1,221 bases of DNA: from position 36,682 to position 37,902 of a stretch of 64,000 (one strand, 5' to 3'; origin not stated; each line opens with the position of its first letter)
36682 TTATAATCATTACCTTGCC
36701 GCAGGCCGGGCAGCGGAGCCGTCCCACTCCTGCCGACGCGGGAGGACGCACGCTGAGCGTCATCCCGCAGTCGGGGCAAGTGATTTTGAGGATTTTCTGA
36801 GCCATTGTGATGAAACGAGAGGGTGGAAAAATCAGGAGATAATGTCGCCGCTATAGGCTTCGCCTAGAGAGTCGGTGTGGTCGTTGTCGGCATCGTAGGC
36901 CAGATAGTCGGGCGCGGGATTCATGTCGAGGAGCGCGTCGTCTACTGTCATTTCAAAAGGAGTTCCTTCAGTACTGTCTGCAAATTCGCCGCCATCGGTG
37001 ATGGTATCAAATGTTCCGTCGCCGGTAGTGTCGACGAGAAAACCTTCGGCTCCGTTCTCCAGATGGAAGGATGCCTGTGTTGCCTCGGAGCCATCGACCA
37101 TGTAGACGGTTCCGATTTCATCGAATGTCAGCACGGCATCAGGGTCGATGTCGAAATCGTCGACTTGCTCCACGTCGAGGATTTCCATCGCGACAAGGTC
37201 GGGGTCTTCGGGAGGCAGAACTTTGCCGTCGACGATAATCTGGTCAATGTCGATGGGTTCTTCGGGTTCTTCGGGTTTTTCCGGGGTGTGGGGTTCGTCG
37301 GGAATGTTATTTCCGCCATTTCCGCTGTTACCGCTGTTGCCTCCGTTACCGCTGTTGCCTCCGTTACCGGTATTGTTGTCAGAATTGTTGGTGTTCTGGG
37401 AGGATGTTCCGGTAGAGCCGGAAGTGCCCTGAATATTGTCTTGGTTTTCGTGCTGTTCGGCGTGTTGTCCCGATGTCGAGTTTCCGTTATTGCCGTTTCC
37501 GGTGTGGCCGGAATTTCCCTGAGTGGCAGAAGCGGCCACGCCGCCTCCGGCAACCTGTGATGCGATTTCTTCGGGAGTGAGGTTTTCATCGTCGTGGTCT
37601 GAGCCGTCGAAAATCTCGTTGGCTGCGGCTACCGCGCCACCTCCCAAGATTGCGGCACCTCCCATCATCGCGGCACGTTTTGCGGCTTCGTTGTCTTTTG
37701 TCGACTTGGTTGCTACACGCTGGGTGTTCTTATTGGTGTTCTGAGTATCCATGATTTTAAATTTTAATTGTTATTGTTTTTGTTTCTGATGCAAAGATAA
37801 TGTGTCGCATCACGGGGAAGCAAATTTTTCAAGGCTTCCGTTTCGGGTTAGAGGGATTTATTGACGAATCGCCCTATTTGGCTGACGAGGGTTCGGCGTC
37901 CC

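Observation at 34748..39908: Six-gene caspase / LytTR / FHA / Hanks-kinase module I cannot assign to a named system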

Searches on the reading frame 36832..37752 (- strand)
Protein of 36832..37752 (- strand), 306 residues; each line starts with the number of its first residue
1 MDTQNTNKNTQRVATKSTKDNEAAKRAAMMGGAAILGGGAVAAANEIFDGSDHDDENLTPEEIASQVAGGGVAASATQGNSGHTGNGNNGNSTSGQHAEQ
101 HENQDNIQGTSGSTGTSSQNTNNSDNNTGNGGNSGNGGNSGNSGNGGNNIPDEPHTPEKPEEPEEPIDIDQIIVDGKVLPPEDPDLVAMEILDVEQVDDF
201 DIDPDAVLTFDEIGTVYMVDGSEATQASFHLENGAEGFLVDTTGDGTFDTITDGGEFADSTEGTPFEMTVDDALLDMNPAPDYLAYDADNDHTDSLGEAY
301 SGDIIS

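Call 3: search_protein_families(library=pfam, proteins=[window:36832-37752:-], max_evalue=0.1)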
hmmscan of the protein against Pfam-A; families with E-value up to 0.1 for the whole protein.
window:36832-37752:- (306 aa): 0 families

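Call 4: search_protein_families(library=padloc, proteins=[window:36832-37752:-], max_evalue=0.1)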
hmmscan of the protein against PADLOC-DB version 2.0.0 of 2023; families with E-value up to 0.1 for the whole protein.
window:36832-37752:- (306 aa): 0 families

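Call 5: search_protein_families(library=ncbifam, proteins=[window:36832-37752:-], max_evalue=0.1)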
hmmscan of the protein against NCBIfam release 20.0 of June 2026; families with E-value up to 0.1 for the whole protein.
window:36832-37752:- (306 aa): 1 family
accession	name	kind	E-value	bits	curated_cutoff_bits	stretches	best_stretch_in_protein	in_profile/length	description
NF033849.1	ser_rich_anae_1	subfamily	0.052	10.8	650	1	66-142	335-506/1163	serine-rich protein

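Call 31: search_protein_families(library=pfam, alignment_id=A3, max_evalue=1)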
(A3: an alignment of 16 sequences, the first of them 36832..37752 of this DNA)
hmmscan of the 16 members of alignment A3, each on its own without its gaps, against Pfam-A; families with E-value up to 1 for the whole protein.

A. member 1, window:36832-37752:- (306 aa): 0 families

B. families by the number of members that match (of 16 scanned): 15 families
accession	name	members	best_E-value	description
PF03153.18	TFIIA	3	0.013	Transcription factor IIA, alpha/beta subunit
PF05887.16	Trypan_PARP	2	1.4e-05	Procyclic acidic repetitive protein (PARP)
PF13388.11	DUF4106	2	0.00013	Protein of unknown function (DUF4106)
PF13786.12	DUF4179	2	0.02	Domain of unknown function (DUF4179)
PF22760.1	Gp38_E217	1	0.025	Baseplate component gp38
PF05091.18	eIF-3_zeta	1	0.065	Eukaryotic translation initiation factor 3 subunit 7 (eIF-3)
PF21548.3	CATSPERB_2nd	1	0.09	CATSPER subunit beta protein 2nd domain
PF12932.12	Sec16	1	0.12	Vesicle coat trafficking protein Sec16 mid-region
PF17037.10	CBP_BcsO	1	0.13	Cellulose biosynthesis protein BcsO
PF09490.15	CbtA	1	0.2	Probable cobalt transporter subunit (CbtA)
PF15358.11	TSKS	1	0.23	Testis-specific serine kinase substrate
PF03353.20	Lin-8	1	0.4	Ras-mediated vulval-induction antagonist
PF14999.11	Shadoo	1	0.43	Shadow of prion protein, neuroprotective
PF08337.17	Plexin_cytopl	1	0.46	Plexin cytoplasmic RasGAP domain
PF08192.17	Peptidase_S64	1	0.64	Peptidase family S64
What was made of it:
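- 36832..37752 (-): Acidic protein (306 aa, pI 4.05), founder of a new family. It has a short basic Thr-rich N-tail, an Ala/Gly-rich segment, an acidic Pro/Gly/Asn-rich linker and a conserved C-terminal beta-rich domain of about 120 aa. No Pfam hit in 16 members (call 31).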

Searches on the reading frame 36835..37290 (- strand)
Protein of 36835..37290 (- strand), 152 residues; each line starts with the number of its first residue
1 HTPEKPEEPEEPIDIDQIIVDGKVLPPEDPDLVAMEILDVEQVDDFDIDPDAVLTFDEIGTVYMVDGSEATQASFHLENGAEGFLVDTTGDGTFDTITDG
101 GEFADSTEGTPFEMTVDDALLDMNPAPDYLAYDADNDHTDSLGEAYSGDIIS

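Call 23: find_homologous_proteins(query=window:36835-37290:-, max_evalue=0.001)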
Query window:36835-37290:-: 36 candidates shared short words with the query, none scored E <= 0.001.
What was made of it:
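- Tried and rejected: The word-indexed homologue search with the acidic C-terminal domain found nothing (call 23).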

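Call 50: search_protein_representatives(protein=window:36835-37290:-)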
Query: 152 residues. Proteins with E-value up to 0.001 (for the whole library): 115; up to 1e-10: 22; up to 1e-30: 1. The best 115 are listed.
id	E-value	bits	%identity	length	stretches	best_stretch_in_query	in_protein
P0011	1.1e-86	304.9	98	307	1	1-152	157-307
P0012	4.7e-30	121.0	49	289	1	11-151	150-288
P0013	4.5e-18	82.1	47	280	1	8-151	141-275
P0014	4.6e-17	78.9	44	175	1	25-151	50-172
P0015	1.8e-16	76.9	45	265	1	27-151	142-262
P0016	1.0e-14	71.3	43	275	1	19-151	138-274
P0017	3.2e-14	69.6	43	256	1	16-150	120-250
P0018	4.1e-14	69.3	39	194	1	7-150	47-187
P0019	1.0e-12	64.7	42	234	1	5-151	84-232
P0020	1.1e-12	64.7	45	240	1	16-151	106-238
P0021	4.3e-12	62.7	46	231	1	28-144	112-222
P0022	5.7e-12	62.3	39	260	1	10-151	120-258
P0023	6.9e-12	62.0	44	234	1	8-151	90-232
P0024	7.7e-12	61.9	42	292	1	5-150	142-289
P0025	8.9e-12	61.7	45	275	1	29-151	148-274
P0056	7.3e-08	49.0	32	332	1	29-140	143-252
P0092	2.8e-05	40.6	35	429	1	40-135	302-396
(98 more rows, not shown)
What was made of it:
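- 36832..37752 (-): An exhaustive search found 115 representative clusters at 50% identity (call 50).
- Tried and rejected: The exhaustive search was needed (call 50).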

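Call 58: predict_structure(alignment_id=A6)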
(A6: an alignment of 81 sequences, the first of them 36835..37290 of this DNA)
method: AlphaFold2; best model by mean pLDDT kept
length: 152 residues; sequences in the alignment: 81
mean_pLDDT: 70.6   pTM: 0.51
mean pLDDT of the five models: 70.6, 70.2, 69.5, 68.8, 68.7
residues with pLDDT >= 90: 23; 70-90: 46; 50-70: 75; < 50: 8
segments of 3 or more residues with pLDDT < 50: none
pLDDT, mean of each block of 10 residues (from residue 1): 57 52 56 62 57 84 91 90 89 84 60 81 80 66 55 43
secondary structure, 60 per line:
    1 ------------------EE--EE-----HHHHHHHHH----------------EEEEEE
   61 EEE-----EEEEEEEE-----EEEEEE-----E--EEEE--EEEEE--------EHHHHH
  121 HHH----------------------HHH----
elements in order: H30-38 E55-63 E69-76 E82-87 E96-99 E102-106 H116-123
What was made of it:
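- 36832..37752 (-): AlphaFold2 gives pLDDT 80-91 for the domain core (call 58).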

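Call 61: fold_search(model_id=the predicted structure, library=pdb)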
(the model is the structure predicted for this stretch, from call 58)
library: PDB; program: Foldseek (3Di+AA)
matches with E <= 10: 685; with E <= 0.001: 0
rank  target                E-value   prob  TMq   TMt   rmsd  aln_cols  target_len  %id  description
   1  4orr                  3.6e-01  0.44  0.18  0.18   5.3        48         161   17  Threedimensional structure of the C65A mutant of Human lipocalin-type Prostaglandin D Synthase olo-form (released 2014-08-06)
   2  3o22                  4.5e-01  0.41  0.18  0.18   5.4        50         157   16  Structure-function analysis of human L-Prostaglandin D Synthase bound with fatty acid (released 2010-09-22)
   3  3qn3_A                5.3e-01  0.66  0.21  0.09   4.4        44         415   23  Phosphopyruvate hydratase from Campylobacter jejuni. (released 2011-02-23)
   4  6npf_D                6.0e-01  0.82  0.21  0.08   2.0        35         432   20  Structure of E.coli enolase in complex with an analog of the natural product SF-2312 metabolite. (released 2019-11-27)
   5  3tqp_A                6.0e-01  0.41  0.19  0.08   5.1        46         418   11  Structure of an enolase (eno) from Coxiella burnetii (released 2011-09-28)
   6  4yws_B                6.3e-01  0.63  0.20  0.08   4.2        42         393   24  Thermostable enolase from Chloroflexus aurantiacus (released 2015-07-01)
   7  3o2y_A                6.3e-01  0.30  0.19  0.18   5.5        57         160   14  Structure-function analysis of human L-Prostaglandin D Synthase bound with fatty acid (released 2010-09-22)
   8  4ory_G                6.3e-01  0.28  0.18  0.17   6.0        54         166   15  Three-dimensional structure of the C65A-K59A double mutant of Human lipocalin-type Prostaglandin D Synthase holo, seco (released 2014-08-06)
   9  6bfz_D                6.7e-01  0.82  0.20  0.07   2.0        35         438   20  Crystal structure of enolase from E. coli with a mixture of apo form, substrate, and product form (released 2018-10-31)
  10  6npf_F                6.7e-01  0.80  0.20  0.07   2.0        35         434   20  Structure of E.coli enolase in complex with an analog of the natural product SF-2312 metabolite. (released 2019-11-27)
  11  6bfy_F                6.7e-01  0.60  0.19  0.07   4.9        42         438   21  Crystal structure of enolase from Escherichia coli with bound 2-phosphoglycerate substrate (released 2018-10-31)
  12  3dfy_H                6.7e-01  0.28  0.16  0.08   3.7        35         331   14  Crystal structure of apo dipeptide epimerase from Thermotoga maritima (released 2008-11-25)
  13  3dfy_B                7.1e-01  0.20  0.16  0.08   4.2        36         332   17  Crystal structure of apo dipeptide epimerase from Thermotoga maritima (released 2008-11-25)
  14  3q6c_O                7.5e-01  0.51  0.22  0.42   5.7        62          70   19  X-ray crystal structure of duf2500 (pf10694) from klebsiella pneumoniae, northeast structural genomics consortium targ (released 2011-08-10)
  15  4oru_A                7.5e-01  0.25  0.19  0.19   5.4        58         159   14  Three-dimensional structure of the C65A mutant of Human lipocalin-type Prostaglandin D Synthase holo-form second space (released 2014-08-06)
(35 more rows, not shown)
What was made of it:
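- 36832..37752 (-): Foldseek against PDB gives nothing better than E=0.36 (call 61).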

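Call 63: find_encoding_contigs(protein=P0013, flank=8000, max_places=2)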
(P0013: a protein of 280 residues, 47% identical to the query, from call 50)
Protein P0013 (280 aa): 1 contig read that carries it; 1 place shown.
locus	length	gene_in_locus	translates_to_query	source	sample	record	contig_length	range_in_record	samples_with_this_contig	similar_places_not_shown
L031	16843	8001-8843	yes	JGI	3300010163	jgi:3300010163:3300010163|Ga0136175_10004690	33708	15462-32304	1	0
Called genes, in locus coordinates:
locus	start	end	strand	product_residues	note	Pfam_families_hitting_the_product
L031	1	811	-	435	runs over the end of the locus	PF19577:DcaP (faint)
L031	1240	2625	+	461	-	PF07690:MFS_1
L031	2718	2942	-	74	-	-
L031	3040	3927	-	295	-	PF02401:LYTB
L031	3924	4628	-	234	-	PF02224:Cytidylate_kin, PF13189:Cytidylate_kin2 (faint), PF13238:AAA_18 (faint)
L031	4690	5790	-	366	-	-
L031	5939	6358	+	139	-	-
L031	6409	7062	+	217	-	PF00498:FHA (faint)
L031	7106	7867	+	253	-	PF00656:Peptidase_C14, PF01650:Peptidase_C13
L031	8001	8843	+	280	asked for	-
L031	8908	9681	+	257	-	-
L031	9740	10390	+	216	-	-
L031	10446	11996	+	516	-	PF08238:Sel1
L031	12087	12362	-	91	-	-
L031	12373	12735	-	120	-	-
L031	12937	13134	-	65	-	PF12732:YtxH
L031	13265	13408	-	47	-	-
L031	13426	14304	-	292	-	PF00497:SBP_bac_3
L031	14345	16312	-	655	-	PF14121:Porin_10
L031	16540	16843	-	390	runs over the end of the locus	-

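Call 64: find_encoding_contigs(protein=P0056, flank=8000, max_places=2)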
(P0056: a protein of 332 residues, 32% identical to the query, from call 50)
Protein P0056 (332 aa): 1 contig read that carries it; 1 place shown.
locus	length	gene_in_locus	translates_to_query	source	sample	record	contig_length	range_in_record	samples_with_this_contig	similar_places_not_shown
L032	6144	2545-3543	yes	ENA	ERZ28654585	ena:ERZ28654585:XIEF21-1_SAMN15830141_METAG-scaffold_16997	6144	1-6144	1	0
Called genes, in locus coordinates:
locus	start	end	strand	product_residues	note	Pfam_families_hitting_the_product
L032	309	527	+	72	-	PF01381:HTH_3, PF13443:HTH_26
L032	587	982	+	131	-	PF04397:LytTR (weak)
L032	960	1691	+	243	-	PF00498:FHA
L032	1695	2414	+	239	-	PF00656:Peptidase_C14, PF01650:Peptidase_C13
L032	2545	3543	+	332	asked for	-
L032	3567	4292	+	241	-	-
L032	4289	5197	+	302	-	PF00481:PP2C (faint), PF13672:PP2C_2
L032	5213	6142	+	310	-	?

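Call 65: find_encoding_contigs(protein=P0092, flank=8000, max_places=2)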
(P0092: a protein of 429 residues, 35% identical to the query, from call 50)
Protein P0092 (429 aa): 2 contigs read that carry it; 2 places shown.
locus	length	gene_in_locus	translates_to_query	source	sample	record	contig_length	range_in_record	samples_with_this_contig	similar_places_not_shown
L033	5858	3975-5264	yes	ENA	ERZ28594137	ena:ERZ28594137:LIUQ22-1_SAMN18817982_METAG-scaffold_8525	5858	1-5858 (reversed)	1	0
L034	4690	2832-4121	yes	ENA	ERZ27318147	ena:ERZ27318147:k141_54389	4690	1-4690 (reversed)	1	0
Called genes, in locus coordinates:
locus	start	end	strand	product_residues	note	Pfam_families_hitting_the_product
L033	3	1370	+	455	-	?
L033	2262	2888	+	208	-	PF00498:FHA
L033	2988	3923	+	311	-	PF00656:Peptidase_C14, PF01650:Peptidase_C13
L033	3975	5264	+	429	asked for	-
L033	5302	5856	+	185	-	?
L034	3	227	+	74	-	?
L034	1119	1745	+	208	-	PF00498:FHA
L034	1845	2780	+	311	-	PF00656:Peptidase_C14, PF01650:Peptidase_C13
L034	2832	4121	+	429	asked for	-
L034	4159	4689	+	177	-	?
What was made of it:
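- Acidic-domain anchor: 3 of 3 look-ups show FHA-caspase-acid (calls 63-65).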

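Call 71: search_protein_families(library=ncbifam, proteins=[L031:9740-10390:+, L031:8908-9681:+, L031:5939-6358:+], max_evalue=0.001)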
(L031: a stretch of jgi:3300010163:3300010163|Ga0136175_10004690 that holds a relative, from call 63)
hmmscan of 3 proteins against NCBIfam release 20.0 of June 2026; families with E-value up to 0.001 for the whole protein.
L031:9740-10390:+ (216 aa): 0 families

L031:8908-9681:+ (257 aa): 1 family
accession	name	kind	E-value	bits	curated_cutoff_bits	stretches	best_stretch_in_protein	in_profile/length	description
TIGR02605.1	CxxC_CxxC_SSSS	subfamily_domain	0.00043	20.3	31.3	0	74-118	3-47/52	FmdB family zinc ribbon protein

L031:5939-6358:+ (139 aa): 0 families

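Call 100: search_protein_families(library=pfam, proteins=[L031:9740-10390:+, L031:8908-9681:+, L033:3-1370:+], max_evalue=0.001)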
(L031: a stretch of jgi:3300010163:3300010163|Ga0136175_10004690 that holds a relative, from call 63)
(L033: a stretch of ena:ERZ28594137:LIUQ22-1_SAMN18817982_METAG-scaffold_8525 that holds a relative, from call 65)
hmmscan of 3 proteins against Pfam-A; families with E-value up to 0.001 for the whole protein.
L031:9740-10390:+ (216 aa): 0 families

L031:8908-9681:+ (257 aa): 4 families
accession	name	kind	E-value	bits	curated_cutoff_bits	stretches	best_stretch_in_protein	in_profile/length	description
PF23548.1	Zn_ribbon_FGT1_2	-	6.2e-05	22.9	27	0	71-83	15-27/35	FORGETTER1 second zinc ribbon domain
PF09723.15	Zn_ribbon_8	-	0.00011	22.6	34.4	0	74-108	3-37/41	Zinc ribbon domain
PF00498.31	FHA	-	0.00027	21.7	20.7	1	169-245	1-67/67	FHA domain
PF24440.1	DUF7559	-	0.00032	21.3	27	0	10-47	5-47/52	Family of unknown function (DUF7559)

L033:3-1370:+ (455 aa): 1 family
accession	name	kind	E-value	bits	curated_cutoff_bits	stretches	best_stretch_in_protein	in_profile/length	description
PF00474.23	SSF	-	4.8e-44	151.3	22.8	1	2-391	23-396/406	Sodium:solute symporter family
